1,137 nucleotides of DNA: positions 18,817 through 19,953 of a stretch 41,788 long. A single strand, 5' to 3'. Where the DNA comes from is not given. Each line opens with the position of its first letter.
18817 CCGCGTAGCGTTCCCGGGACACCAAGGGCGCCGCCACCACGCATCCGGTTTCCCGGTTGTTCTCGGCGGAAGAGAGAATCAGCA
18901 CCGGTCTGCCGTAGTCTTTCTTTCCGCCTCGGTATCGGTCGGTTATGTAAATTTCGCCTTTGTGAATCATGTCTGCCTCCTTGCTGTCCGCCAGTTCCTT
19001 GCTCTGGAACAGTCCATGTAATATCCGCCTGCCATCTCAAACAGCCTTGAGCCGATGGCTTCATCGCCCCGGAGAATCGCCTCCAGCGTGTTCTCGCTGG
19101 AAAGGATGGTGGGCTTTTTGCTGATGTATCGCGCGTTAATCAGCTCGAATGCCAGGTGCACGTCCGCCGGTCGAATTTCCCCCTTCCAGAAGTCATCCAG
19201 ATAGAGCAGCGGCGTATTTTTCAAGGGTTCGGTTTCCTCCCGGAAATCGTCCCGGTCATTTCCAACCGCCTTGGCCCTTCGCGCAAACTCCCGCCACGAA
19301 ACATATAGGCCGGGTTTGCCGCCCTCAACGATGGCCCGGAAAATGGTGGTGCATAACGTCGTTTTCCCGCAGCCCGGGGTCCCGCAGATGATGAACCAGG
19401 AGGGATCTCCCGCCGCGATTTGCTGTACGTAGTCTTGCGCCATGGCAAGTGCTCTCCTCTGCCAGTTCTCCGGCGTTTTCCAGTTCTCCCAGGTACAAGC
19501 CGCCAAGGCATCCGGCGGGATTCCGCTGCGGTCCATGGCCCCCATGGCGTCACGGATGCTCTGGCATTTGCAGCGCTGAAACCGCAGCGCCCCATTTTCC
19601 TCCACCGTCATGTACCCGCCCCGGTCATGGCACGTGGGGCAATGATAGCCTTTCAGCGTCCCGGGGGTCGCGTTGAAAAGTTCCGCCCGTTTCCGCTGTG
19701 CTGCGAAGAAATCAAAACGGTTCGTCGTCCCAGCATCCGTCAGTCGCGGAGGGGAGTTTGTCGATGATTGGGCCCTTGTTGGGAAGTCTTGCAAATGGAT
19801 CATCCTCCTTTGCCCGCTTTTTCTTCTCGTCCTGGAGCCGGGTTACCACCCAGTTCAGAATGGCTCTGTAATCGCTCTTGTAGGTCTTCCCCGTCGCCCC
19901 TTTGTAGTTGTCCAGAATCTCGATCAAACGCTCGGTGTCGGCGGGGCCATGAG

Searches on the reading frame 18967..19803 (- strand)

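Call 70: search_protein_families(library=pfam, proteins=[window:18967-19803:-], max_evalue=0.001)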
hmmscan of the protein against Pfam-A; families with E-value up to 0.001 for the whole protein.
window:18967-19803:- (278 aa): 7 families
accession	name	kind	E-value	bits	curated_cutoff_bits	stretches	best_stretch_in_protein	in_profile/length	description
PF01695.23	IstB_IS21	-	7.7e-06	26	24.1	1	138-242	96-198/238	IstB-like ATP binding protein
PF06745.19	ATPase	-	2.9e-05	24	26.6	1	137-190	22-80/231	KaiC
PF13191.12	AAA_16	-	4.1e-05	24.6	32.6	1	119-168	9-55/167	AAA ATPase domain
PF13481.12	AAA_25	-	0.00012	22.3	27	1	137-204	36-122/195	AAA domain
PF24883.2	NPHP3_N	-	0.0003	21.5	24.8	1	131-167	19-55/164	Nephrocystin 3, N-terminal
PF13238.12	AAA_18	-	0.00052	20.9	29.4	1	138-193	2-50/128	AAA domain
PF20720.3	nSTAND3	-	0.00093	19.4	27.2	0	138-206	21-75/155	Novel STAND NTPase 3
